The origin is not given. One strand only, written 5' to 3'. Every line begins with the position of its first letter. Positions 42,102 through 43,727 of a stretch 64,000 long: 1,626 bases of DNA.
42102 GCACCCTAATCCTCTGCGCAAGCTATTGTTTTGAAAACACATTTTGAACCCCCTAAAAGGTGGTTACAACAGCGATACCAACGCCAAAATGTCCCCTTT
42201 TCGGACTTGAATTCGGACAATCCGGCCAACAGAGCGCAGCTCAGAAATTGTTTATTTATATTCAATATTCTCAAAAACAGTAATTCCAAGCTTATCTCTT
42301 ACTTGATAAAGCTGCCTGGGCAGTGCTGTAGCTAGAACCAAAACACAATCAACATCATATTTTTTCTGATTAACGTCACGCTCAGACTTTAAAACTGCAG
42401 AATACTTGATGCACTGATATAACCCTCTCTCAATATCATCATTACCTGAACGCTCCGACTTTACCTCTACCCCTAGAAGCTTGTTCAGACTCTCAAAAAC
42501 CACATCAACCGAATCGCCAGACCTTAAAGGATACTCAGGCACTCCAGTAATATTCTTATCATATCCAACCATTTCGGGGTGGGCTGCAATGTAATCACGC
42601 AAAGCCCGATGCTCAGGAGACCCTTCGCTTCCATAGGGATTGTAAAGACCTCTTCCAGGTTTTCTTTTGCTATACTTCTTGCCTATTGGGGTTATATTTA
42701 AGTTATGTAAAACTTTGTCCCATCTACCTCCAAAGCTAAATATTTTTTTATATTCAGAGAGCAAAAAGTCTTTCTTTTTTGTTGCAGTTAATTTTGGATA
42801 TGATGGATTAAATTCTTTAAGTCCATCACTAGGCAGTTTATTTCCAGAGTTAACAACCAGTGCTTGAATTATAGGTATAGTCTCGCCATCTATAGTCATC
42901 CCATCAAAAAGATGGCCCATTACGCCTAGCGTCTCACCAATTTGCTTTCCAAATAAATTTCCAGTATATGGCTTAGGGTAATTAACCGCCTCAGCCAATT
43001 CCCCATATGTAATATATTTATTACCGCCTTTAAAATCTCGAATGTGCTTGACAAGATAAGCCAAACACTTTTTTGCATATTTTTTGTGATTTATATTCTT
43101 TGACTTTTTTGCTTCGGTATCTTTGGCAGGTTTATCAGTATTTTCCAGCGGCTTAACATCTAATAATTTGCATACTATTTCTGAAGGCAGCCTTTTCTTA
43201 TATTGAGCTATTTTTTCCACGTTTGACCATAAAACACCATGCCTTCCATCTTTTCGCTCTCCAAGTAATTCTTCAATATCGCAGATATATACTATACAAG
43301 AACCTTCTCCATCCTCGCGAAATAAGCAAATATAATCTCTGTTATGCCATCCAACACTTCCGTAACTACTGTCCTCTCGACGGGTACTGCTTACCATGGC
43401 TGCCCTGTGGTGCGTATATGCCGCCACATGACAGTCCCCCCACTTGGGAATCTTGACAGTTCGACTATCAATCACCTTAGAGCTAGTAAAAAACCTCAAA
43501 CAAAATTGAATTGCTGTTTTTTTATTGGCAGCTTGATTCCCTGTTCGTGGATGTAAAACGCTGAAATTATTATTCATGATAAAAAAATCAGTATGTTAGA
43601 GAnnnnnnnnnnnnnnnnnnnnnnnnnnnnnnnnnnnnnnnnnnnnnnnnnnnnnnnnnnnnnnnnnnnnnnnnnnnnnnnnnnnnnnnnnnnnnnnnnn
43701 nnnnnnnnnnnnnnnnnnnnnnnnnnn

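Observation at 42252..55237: Eight-gene single-strand defence operon: HTH - SNF2 helicase - AIPR - two Mod methyltransferases - type III Res-like - two uncharacterised genes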

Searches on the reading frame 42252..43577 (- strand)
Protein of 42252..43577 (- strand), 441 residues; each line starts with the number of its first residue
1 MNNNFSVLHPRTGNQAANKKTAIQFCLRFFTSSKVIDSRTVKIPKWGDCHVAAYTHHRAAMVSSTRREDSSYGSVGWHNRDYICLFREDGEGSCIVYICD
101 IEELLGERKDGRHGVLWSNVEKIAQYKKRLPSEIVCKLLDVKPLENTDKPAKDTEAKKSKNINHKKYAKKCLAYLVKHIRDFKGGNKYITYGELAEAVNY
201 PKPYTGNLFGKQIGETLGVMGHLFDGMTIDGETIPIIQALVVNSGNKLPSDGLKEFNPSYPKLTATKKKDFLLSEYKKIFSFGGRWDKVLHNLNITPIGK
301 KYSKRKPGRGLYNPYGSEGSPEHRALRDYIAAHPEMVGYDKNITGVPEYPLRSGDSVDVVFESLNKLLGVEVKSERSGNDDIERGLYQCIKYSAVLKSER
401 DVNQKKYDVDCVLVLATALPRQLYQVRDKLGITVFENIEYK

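Call 3: search_protein_families(library=pfam, proteins=[window:42252-43577:-], max_evalue=0.01)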
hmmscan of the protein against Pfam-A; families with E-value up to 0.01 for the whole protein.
window:42252-43577:- (441 aa): 0 families

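Call 4: search_protein_families(library=padloc, proteins=[window:42252-43577:-], max_evalue=0.001)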
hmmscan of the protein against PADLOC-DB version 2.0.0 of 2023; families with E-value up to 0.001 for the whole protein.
window:42252-43577:- (441 aa): 0 families

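Call 5: search_protein_families(library=ncbifam, proteins=[window:42252-43577:-], max_evalue=0.001)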
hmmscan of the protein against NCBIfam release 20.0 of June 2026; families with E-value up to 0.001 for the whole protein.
window:42252-43577:- (441 aa): 0 families

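Call 15: find_homologous_proteins(query=window:42252-43577:-)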
Query window:42252-43577:- (441 aa): 130 proteins with E <= 0.001 among 3885 candidates; the best 120 are listed.
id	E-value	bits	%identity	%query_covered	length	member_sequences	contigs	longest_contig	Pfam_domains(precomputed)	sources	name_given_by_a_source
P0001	9.5e-266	900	100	89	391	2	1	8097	-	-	-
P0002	1.2e-111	392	61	63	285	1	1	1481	-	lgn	-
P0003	6.0e-110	386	62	63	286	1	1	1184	-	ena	-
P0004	8.3e-110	386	63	63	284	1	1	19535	-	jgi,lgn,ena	-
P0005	1.2e-109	385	62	63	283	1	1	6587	-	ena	-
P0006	1.1e-108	382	65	62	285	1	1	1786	-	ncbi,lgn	-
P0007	1.1e-108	382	62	62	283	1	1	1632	-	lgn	-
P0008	1.4e-108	382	64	62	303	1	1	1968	-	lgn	-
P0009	1.5e-108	381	61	63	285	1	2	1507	-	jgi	-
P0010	2.8e-108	381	62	63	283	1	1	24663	-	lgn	-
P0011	3.4e-107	377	62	62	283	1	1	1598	-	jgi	jgi:hypothetical protein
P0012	4.5e-107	377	60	63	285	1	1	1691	-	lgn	-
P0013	6.4e-107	376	63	62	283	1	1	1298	-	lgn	-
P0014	3.0e-106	374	59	63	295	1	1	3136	-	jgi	-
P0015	2.3e-105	371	59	63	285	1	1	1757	-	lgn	-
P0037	7.0e-97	343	54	65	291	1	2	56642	-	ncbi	-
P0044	2.6e-94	335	54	63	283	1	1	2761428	-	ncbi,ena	-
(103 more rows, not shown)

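Call 17: find_encoding_contigs(protein=P0044, flank=10000, max_places=2)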
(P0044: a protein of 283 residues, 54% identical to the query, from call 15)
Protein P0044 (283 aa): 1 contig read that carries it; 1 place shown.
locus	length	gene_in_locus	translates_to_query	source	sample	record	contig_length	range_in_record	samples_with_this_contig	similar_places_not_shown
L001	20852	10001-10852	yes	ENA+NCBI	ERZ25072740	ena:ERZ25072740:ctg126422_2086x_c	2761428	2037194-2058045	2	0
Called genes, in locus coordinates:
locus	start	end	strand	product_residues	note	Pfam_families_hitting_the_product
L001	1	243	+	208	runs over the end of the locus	PF01066:CDP-OH_P_transf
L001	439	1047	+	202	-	-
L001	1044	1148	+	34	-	-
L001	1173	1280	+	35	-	-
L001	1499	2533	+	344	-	PF00146:NADHdh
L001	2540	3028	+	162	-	PF14697:Fer4_21 (faint), PF12797:Fer4_2 (faint), PF12800:Fer4_4 (faint), PF12837:Fer4_6 (faint), PF13237:Fer4_10 (weak), PF12838:Fer4_7, PF13187:Fer4_9, PF00037:Fer4, +2 more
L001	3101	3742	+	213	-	PF00499:Oxidored_q3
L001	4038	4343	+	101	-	PF00420:Oxidored_q2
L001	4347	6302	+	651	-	PF00662:Proton_antipo_N, PF00361:Proton_antipo_M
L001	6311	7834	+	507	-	PF01059:Oxidored_q5_N (weak), PF00361:Proton_antipo_M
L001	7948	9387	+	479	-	PF00361:Proton_antipo_M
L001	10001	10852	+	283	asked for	-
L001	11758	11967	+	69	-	PF21748:UPF0150 (weak), PF15919:HicB_lk_antitox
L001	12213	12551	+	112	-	-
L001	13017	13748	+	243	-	PF01936:NYN, PF12872:OST-HTH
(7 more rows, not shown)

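Call 18: find_encoding_contigs(protein=P0037, flank=10000, max_places=2)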
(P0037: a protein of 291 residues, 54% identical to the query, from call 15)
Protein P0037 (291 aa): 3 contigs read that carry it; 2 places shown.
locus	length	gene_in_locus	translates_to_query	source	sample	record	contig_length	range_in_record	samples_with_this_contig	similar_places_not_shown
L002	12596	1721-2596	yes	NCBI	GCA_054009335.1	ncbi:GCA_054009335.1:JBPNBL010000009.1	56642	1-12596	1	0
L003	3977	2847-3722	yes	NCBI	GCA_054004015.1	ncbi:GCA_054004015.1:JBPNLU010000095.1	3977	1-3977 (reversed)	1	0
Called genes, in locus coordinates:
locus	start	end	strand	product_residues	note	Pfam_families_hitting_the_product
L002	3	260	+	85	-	?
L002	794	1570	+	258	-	-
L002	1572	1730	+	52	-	-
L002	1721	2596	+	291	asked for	-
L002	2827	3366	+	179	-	PF05685:Uma2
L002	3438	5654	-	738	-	PF19773:DUF6259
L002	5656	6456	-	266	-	PF00005:ABC_tran, PF13304:AAA_21 (faint)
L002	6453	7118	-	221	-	PF00528:BPD_transp_1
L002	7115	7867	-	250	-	PF13531:SBP_bac_11, PF01547:SBP_bac_1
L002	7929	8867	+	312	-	PF01522:Polysacc_deac_1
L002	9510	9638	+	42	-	-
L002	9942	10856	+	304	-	-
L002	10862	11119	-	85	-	PF04359:DUF493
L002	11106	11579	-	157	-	PF01967:MoaC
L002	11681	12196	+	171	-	PF00578:AhpC-TSA, PF08534:Redoxin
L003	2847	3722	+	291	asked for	-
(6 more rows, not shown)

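Call 19: find_encoding_contigs(protein=P0010, flank=10000, max_places=2)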
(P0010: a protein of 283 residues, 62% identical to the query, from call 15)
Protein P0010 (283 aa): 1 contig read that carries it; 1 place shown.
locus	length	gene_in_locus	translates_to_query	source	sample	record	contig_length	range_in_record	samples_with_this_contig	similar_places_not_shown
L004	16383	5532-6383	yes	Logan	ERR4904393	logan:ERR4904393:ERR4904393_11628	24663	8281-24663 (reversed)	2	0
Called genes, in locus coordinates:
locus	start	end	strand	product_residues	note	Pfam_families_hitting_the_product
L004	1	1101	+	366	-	?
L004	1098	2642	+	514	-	PF01420:Methylase_S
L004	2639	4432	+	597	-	PF02463:SMC_N (weak), PF13175:AAA_15 (faint), PF13304:AAA_21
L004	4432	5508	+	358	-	-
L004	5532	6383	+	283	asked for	-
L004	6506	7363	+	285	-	-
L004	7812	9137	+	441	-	PF01609:DDE_Tnp_1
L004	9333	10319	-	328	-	PF04607:RelA_SpoT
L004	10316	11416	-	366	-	PF04245:NA37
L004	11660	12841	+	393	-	PF13175:AAA_15 (faint), PF13304:AAA_21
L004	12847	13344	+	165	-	PF13707:RloB (weak)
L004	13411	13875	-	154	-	PF18143:HAD_SAK_2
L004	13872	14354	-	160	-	PF18143:HAD_SAK_2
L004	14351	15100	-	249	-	PF00149:Metallophos, PF12850:Metallophos_2 (faint)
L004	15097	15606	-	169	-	PF16473:Rv2179c-like (weak)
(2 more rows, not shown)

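Call 47: search_solved_structures(query=A3, max_evalue=1)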
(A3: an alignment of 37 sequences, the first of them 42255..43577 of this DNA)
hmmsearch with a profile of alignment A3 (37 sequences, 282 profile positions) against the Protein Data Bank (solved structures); distinct sequences matched with E-value up to 1: 0.

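Call 62: predict_structure(alignment_id=A3)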
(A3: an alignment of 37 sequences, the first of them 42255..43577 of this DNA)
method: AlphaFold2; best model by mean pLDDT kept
length: 441 residues; sequences in the alignment: 37
mean_pLDDT: 73.3   pTM: 0.46
mean pLDDT of the five models: 73.3, 73.1, 73.0, 72.4, 71.2
residues with pLDDT >= 90: 228; 70-90: 34; 50-70: 49; < 50: 130
segments of 3 or more residues with pLDDT < 50: 1-19, 26-46, 48-80, 105-130, 136-138, 140-152, 301-310
pLDDT, mean of each block of 10 residues (from residue 1): 29 43 48 32 39 35 26 28 57 56 48 41 44 51 41 54 96 96 89 97 93 96 95 97 94 91 89 93 93 89 40 61 94 96 93 92 97 92 96 97 96 98 97 97 79
secondary structure, 60 per line:
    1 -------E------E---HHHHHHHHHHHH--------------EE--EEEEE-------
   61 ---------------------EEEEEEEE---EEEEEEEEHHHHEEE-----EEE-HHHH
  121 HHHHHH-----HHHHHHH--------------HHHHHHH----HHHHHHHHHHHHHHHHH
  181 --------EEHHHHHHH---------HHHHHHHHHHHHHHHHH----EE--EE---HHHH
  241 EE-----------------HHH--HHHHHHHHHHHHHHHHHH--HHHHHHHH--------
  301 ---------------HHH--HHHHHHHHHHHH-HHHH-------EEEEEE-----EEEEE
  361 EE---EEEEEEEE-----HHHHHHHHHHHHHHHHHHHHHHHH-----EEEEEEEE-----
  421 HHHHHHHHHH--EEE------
elements in order: H19-30 E49-53 E82-89 E93-100 H101-104 E105-107 E113-115 H117-126 H132-138 H153-159 H164-180 H191-197 H207-223 H237-240 H265-282 H285-292 H321-332 H334-337 E345-350 E356-362 E366-373 H379-402 E408-415 H421-430 E433-435

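Call 66: search_protein_families(library=pfam, alignment_id=A3, max_evalue=1)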
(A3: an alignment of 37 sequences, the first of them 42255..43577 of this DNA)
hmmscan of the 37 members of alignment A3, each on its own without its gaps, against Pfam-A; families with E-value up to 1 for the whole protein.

A. member 1, window:42255-43577:- (441 aa): 0 families

B. families by the number of members that match (of 37 scanned): 21 families
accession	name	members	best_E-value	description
PF15650.12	Tox-REase-9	5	0.002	Restriction endonuclease fold toxin 9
PF01939.22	NucS_C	5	0.0037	Endonuclease NucS C-terminal domain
PF08378.17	NERD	3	0.0047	Nuclease-related domain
PF08814.16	XisH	3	0.089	XisH protein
PF08068.17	DKCLD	2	0.00058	DKCLD (NUC011) domain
PF13635.12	DUF4143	2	0.0039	Domain of unknown function (DUF4143)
PF08593.16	Mug135_C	1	0.0025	Mug135-like, C-terminal domain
PF24722.1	DUF7674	1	0.0049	Domain of unknown function (DUF7674)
PF16230.10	DUF4889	1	0.012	Domain of unknown function (DUF4889)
PF12945.12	PilZNR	1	0.022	Flagellar protein YcgR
PF17483.7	TbpB_C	1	0.024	C-lobe handle domain of Tf-binding protein B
PF23891.1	DUF7243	1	0.029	Family of unknown function (DUF7243)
PF10802.14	DUF2540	1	0.056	Protein of unknown function (DUF2540)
PF04210.18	MtrG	1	0.077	Tetrahydromethanopterin S-methyltransferase, subunit G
PF25464.1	DUF7900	1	0.089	Domain of unknown function (DUF7900)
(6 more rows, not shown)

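Call 67: fold_search(model_id=the predicted structure, library=pdb)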
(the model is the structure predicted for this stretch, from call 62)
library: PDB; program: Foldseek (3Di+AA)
matches with E <= 10: 447; with E <= 0.001: 4
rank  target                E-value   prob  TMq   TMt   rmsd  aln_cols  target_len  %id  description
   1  9dou_A                5.4e-05  0.99  0.18  0.10  19.5       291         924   12  Taeniopygia guttata R2 retrotransposon (R2Tg) initiating target-primed reverse transcription (released 2025-05-21)
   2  9nl2_A                3.0e-04  0.94  0.17  0.08  17.9       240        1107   12  Structure of R2 retrotransposon protein from Platysternon megacephalum initiating target-primed reverse transcription (released 2025-06-18)
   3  5gke_A                5.2e-04  1.00  0.21  0.37   7.4       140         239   17  Structure of EndoMS-dsDNA1 complex (released 2016-11-02)
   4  8z4i_B                5.5e-04  0.99  0.19  0.21  14.2       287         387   11  crystal structure of Cdn1 in complex with cA3 (released 2026-02-04)
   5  8ibz_C                4.5e-03  0.41  0.18  0.11  22.3       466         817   11  Structure of R2 with 5'ORF and 3'UTR (released 2023-09-20)
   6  2inb                  7.2e-03  0.99  0.17  0.50   4.8       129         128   18  Crystal structure of an XisH family protein (ZP_00107633.1) from Nostoc punctiforme PCC 73102 at 1.60 A resolution (released 2006-10-24)
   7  8q44_B                8.1e-03  0.75  0.20  0.20  12.7       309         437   13  Crystal structure of cA4-bound Can2 (E364R) in complex with oligo-T DNA (released 2023-11-22)
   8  2okf_A                9.2e-03  0.99  0.18  0.49   4.8       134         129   16  CRYSTAL STRUCTURE OF A FDXN ELEMENT EXCISION CONTROLLING FACTOR PROTEIN (AVA_3312) FROM ANABAENA VARIABILIS AT 1.60 A  (released 2007-01-30)
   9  9nl3_A                9.2e-03  0.60  0.18  0.09  19.7       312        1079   12  Structure of R2 retrotransposon protein from Taeniopygia guttata initiating target-primed reverse transcription (released 2025-06-18)
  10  8q41_B                9.7e-03  0.30  0.15  0.15  15.7       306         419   13  Crystal structure of Can2 (E341A) bound to cA4 and TTTAAA ssDNA (released 2023-11-22)
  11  8q3y_A                9.7e-03  0.28  0.16  0.16  28.7       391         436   13  Crystal structure of apo Can2 from Thermoanaerobacter brockii (released 2023-11-22)
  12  8q42_B                1.0e-02  0.44  0.16  0.16  18.5       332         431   11  Crystal structure of cA4-bound Can2 (E341A) in complex with oligo-A DNA (released 2023-11-22)
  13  8iby_C                1.1e-02  0.72  0.18  0.11  20.5       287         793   13  Structure of R2 with 5'ORF (released 2023-09-20)
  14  8q43_A                1.2e-02  0.51  0.18  0.19  15.7       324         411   14  Crystal structure of cA4-bound Can2 (E341A) in complex with oligo-C DNA (released 2023-11-22)
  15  8q44_A                1.6e-02  0.33  0.16  0.16  16.7       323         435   14  Crystal structure of cA4-bound Can2 (E364R) in complex with oligo-T DNA (released 2023-11-22)
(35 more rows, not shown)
